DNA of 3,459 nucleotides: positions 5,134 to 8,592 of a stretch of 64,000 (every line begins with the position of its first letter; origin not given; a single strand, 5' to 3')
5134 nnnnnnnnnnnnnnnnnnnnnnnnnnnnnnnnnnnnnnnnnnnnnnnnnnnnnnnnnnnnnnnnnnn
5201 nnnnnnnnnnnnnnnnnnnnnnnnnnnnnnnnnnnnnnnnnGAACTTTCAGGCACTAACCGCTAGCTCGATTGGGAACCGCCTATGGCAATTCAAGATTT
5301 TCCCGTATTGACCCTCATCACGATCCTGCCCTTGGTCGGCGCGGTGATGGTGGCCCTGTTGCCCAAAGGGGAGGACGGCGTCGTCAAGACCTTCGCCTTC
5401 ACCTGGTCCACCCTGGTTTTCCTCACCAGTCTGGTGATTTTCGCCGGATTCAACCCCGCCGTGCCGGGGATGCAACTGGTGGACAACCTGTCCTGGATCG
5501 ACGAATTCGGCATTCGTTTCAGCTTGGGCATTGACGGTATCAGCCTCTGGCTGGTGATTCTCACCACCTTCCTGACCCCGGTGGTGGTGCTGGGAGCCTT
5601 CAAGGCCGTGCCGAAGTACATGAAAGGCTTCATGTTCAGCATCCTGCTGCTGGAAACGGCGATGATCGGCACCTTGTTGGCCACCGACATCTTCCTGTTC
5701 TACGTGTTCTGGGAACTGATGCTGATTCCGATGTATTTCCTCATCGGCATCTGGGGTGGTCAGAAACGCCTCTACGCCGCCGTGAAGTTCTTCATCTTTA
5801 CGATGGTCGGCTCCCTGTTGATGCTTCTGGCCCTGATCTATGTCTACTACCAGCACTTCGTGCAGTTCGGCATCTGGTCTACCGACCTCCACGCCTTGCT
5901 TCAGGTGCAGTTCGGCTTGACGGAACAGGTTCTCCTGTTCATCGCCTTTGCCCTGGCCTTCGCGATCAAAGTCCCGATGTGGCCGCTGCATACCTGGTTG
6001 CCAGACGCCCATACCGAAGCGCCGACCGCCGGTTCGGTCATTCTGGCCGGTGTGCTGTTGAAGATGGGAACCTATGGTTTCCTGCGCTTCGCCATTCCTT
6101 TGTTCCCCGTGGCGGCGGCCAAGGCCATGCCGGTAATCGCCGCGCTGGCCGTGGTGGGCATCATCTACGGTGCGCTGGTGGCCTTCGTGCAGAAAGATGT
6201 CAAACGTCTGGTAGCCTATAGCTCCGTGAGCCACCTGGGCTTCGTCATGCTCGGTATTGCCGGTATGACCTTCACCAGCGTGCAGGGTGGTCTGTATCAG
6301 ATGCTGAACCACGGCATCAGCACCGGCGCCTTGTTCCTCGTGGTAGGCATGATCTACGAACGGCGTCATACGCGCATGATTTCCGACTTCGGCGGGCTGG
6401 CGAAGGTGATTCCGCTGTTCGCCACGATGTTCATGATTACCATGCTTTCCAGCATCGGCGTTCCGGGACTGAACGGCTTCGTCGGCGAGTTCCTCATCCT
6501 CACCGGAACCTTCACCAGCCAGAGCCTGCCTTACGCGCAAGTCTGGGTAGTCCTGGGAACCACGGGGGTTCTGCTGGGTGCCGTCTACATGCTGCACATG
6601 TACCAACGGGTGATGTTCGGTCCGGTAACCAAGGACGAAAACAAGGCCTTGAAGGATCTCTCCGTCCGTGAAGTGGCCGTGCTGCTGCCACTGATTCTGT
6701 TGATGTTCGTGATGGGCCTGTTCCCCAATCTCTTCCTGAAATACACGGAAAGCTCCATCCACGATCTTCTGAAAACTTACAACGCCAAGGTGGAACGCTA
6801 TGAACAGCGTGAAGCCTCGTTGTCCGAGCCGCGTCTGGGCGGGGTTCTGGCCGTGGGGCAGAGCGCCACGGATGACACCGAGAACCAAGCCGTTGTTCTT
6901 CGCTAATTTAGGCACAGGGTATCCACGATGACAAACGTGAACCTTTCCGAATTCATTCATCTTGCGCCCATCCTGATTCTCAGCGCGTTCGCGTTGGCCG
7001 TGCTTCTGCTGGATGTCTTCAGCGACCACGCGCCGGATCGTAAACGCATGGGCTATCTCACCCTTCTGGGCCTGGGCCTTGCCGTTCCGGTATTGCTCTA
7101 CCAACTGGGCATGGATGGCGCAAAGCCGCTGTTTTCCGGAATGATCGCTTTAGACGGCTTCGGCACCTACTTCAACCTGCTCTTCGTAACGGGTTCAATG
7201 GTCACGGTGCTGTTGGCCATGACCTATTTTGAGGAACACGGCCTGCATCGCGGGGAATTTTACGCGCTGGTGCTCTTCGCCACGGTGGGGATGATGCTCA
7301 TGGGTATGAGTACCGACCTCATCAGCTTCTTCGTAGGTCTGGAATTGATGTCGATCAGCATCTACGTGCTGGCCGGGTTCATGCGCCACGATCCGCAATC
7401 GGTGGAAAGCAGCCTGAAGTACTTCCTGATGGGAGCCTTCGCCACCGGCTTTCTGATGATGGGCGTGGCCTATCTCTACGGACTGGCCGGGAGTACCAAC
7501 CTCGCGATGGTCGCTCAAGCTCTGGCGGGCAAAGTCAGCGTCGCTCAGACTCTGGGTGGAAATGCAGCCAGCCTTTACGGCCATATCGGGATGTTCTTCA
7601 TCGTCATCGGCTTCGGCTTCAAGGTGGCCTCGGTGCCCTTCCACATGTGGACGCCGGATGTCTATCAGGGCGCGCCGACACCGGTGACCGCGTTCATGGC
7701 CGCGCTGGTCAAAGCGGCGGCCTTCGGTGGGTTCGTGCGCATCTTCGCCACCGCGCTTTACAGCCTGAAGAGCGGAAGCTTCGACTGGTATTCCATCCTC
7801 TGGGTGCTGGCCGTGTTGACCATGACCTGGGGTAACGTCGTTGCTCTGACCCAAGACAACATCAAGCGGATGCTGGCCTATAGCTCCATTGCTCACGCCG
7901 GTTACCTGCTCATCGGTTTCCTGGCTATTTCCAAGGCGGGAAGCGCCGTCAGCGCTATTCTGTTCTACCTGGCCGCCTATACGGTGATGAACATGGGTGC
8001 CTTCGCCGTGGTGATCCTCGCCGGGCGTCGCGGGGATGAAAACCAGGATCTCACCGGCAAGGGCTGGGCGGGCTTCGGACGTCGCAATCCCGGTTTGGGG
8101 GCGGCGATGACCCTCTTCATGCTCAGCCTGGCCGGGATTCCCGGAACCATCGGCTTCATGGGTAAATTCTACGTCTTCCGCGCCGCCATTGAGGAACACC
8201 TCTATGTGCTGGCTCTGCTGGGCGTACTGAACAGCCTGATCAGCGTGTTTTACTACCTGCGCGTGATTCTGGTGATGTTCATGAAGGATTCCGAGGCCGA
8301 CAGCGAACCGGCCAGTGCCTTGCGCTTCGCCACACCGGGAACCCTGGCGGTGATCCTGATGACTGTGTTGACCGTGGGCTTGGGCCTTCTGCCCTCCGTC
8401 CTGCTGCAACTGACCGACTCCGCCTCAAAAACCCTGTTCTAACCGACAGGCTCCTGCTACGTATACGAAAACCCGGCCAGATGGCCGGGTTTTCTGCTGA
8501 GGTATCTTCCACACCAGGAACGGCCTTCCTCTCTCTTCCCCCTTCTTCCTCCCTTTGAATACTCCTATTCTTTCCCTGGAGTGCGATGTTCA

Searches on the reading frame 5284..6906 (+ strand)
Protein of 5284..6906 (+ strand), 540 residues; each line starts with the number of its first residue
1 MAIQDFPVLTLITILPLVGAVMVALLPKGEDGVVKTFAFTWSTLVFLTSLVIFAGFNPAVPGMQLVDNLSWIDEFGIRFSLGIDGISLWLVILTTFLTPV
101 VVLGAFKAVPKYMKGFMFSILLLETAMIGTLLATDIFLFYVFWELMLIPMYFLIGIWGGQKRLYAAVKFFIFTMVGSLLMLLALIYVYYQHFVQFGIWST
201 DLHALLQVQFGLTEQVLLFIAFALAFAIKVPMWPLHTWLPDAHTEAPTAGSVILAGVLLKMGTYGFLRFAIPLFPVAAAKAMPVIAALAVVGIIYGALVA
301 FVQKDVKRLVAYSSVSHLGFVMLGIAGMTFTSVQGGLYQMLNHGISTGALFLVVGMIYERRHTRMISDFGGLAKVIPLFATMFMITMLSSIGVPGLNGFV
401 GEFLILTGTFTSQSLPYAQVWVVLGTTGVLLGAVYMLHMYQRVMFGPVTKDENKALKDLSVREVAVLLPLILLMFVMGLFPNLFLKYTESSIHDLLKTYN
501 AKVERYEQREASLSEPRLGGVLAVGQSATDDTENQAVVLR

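Call 14: search_protein_families(library=pfam, proteins=[window:5284-6906:+], max_evalue=0.00001)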
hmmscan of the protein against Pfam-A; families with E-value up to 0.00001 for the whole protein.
window:5284-6906:+ (540 aa): 1 family
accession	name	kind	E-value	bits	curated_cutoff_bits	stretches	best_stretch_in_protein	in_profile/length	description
PF00361.26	Proton_antipo_M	-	9.7e-77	258.5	21.5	1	133-415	1-281/294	NADH:quinone oxidoreductase/Mrp antiporter, TM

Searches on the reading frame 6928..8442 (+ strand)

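Call 14: search_protein_families(library=pfam, proteins=[window:6928-8442:+], max_evalue=0.00001)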
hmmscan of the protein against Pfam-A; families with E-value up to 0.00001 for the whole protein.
window:6928-8442:+ (504 aa): 1 family
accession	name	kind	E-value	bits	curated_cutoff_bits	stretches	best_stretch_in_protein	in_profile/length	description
PF00361.26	Proton_antipo_M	-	6.2e-70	236.1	21.5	1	128-439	1-294/294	NADH:quinone oxidoreductase/Mrp antiporter, TM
